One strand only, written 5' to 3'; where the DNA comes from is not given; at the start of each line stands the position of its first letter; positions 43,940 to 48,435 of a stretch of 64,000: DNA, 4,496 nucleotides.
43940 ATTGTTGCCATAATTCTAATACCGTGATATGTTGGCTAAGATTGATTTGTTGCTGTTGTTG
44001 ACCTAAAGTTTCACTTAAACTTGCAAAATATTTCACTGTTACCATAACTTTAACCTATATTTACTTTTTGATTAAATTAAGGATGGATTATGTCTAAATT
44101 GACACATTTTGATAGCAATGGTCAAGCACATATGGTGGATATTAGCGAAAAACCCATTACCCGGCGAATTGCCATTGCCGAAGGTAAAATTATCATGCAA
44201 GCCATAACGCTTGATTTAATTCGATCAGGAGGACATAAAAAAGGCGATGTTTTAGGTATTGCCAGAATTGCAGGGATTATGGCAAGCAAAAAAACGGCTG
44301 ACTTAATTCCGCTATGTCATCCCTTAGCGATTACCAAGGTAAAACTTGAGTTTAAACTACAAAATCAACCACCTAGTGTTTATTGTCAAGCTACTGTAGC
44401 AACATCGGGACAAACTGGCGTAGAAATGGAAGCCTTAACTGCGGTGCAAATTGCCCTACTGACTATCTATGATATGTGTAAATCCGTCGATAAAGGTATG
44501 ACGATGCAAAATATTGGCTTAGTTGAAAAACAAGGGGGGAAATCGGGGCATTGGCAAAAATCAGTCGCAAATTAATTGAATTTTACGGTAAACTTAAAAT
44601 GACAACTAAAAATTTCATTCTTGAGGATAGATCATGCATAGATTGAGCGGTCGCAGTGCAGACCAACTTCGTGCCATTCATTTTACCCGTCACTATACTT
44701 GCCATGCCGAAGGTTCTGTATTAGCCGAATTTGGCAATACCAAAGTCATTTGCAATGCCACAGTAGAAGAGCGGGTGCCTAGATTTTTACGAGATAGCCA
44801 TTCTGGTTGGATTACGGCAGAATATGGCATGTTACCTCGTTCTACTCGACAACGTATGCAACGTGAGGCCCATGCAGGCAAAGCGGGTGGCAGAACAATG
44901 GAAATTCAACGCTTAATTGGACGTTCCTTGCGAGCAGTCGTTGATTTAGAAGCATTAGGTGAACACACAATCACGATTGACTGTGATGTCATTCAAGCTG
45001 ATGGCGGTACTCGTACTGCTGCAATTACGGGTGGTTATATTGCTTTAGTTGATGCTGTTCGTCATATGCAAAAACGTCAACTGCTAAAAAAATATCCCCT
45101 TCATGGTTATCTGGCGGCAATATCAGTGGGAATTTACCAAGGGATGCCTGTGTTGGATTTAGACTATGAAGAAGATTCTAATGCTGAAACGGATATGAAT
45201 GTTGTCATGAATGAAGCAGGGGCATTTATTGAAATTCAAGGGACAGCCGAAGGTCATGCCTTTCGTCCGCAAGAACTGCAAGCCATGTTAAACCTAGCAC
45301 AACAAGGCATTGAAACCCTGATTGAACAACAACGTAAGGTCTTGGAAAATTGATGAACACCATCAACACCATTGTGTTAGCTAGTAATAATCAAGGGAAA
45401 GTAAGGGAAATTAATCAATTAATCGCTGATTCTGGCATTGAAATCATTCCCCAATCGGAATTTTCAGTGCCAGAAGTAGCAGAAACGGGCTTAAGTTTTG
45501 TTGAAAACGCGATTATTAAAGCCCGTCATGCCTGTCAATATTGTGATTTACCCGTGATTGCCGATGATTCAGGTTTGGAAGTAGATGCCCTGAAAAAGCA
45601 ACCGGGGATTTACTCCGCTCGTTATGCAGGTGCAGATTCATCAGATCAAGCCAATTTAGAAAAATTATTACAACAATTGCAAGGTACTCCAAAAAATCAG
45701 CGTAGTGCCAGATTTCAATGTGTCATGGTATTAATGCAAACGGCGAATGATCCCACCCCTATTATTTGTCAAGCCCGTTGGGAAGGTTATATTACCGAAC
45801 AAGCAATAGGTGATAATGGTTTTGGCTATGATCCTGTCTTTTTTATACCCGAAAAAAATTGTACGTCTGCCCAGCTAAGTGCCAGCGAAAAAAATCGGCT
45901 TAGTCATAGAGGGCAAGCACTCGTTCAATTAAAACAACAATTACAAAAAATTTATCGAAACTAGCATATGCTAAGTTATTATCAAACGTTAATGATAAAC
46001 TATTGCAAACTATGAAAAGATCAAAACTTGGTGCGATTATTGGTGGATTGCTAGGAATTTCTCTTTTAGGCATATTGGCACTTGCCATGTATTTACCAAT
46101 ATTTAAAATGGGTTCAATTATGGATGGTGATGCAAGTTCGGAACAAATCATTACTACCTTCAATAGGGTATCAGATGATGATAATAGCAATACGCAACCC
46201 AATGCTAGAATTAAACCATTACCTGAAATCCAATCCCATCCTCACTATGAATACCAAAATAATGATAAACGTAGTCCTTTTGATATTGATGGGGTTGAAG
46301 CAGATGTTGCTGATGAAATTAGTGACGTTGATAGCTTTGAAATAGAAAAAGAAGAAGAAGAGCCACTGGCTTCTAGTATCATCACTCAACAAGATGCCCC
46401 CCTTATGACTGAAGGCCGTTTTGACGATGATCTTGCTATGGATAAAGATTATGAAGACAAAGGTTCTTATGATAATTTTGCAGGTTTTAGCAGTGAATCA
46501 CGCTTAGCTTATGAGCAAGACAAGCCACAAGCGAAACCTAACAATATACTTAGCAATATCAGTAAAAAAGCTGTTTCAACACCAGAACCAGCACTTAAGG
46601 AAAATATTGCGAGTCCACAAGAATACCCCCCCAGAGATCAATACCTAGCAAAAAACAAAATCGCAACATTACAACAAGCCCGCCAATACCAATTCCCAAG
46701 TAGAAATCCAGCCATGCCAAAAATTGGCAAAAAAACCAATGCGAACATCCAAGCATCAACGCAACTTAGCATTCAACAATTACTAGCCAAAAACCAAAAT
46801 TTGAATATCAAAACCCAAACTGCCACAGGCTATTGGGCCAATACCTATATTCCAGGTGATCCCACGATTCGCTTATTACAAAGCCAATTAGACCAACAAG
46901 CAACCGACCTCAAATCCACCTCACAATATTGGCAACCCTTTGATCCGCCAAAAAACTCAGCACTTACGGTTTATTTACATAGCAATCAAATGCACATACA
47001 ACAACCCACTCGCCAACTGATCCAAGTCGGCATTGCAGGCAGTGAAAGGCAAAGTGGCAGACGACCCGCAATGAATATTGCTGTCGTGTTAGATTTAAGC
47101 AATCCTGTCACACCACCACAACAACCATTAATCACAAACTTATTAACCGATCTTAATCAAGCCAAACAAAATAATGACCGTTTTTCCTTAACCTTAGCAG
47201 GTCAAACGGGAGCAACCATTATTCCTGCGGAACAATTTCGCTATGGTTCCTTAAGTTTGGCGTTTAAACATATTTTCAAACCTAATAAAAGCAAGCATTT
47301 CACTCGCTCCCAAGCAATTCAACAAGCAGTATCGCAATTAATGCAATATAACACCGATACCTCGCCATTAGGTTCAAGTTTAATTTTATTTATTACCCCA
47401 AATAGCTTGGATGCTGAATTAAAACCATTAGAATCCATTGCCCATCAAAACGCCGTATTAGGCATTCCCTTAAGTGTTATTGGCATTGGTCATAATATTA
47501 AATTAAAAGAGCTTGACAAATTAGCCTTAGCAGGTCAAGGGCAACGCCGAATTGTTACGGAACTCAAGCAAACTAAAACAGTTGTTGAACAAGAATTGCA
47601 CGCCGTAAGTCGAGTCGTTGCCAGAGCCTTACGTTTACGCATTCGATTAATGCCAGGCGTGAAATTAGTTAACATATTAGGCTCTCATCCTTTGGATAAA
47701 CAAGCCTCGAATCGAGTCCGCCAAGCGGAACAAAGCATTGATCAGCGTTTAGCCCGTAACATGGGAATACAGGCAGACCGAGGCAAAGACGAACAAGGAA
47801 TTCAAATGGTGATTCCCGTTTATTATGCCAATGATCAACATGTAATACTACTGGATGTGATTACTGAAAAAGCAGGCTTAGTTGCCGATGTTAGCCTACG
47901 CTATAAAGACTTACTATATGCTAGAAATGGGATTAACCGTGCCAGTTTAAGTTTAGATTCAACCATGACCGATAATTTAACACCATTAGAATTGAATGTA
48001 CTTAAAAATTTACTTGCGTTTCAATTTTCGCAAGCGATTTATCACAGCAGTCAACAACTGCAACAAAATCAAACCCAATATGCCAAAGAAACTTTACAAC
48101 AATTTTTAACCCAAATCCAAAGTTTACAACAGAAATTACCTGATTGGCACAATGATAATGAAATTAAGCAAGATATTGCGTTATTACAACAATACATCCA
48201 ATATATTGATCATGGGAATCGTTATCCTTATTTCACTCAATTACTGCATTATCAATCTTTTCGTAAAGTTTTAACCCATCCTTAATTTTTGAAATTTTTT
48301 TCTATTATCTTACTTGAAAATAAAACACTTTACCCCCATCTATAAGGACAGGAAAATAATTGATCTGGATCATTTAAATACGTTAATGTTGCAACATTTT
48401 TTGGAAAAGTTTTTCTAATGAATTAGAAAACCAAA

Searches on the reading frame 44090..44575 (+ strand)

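Call 50: search_protein_families(library=pfam, proteins=[window:44090-44575:+])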
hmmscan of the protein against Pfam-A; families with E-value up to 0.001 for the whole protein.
window:44090-44575:+ (161 aa): 1 family
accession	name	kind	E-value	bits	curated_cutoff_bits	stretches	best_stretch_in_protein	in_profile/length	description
PF01967.27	MoaC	-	1.1e-57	194.3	27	1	15-150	1-136/136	MoaC family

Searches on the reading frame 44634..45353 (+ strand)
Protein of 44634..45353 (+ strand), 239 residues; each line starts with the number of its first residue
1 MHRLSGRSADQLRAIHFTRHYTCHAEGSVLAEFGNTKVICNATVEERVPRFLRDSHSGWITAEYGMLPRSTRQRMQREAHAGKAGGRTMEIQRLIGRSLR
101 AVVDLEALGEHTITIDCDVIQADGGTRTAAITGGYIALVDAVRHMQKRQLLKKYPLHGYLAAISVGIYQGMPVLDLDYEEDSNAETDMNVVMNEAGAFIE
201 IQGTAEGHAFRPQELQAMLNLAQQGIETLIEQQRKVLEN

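Call 50: search_protein_families(library=pfam, proteins=[window:44634-45353:+])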
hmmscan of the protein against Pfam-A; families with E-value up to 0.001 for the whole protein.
window:44634-45353:+ (239 aa): 2 families
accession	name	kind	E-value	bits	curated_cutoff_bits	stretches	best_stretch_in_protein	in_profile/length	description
PF01138.27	RNase_PH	-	3.4e-28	99.1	25.5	1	11-141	1-127/130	3' exoribonuclease family, domain 1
PF03725.20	RNase_PH_C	-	4.7e-14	52.5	20.8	1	159-225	2-67/67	3' exoribonuclease family, domain 2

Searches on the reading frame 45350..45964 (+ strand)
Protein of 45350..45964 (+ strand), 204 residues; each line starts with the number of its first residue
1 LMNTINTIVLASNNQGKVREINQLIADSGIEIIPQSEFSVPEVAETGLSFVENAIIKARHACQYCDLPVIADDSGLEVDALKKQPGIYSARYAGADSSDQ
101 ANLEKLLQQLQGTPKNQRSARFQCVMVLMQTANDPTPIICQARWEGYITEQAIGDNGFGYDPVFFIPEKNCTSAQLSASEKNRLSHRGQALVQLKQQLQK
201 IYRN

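Call 50: search_protein_families(library=pfam, proteins=[window:45350-45964:+])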
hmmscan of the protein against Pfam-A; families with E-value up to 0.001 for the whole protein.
window:45350-45964:+ (204 aa): 1 family
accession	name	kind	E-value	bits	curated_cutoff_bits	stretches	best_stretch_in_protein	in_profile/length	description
PF01725.21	Ham1p_like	-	1.8e-65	220.8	22.5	1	8-196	1-185/186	Ham1 family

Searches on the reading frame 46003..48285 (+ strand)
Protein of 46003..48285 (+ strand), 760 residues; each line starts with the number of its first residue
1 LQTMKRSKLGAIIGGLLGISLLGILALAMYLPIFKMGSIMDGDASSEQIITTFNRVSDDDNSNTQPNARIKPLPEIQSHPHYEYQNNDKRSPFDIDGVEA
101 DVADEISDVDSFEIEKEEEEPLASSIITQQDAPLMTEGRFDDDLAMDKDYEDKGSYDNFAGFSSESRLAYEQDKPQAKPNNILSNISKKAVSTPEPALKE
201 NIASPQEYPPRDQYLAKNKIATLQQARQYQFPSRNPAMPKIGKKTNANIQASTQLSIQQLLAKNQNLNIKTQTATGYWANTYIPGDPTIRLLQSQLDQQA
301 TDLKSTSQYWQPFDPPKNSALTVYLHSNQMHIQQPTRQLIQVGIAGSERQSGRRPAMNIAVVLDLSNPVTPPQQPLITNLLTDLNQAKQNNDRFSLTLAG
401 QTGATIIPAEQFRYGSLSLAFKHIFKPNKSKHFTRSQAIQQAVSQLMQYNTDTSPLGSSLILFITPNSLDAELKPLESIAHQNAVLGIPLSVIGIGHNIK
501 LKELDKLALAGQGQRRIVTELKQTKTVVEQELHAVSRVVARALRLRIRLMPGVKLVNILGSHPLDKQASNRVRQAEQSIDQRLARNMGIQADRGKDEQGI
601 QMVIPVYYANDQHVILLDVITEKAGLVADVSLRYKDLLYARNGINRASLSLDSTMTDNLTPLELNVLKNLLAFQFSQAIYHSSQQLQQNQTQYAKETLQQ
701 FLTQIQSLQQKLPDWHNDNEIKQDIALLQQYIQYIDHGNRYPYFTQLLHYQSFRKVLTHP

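Call 49: search_protein_families(library=pfam, proteins=[window:46003-48285:+])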
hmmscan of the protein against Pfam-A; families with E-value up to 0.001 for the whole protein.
window:46003-48285:+ (760 aa): 2 families
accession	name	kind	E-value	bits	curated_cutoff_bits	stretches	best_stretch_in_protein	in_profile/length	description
PF00092.34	VWA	-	9.3e-05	23.1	23.8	1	358-527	1-171/174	von Willebrand factor type A domain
PF04351.19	PilP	-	0.00046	20.6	25.6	0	61-100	8-47/146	Pilus assembly protein, PilP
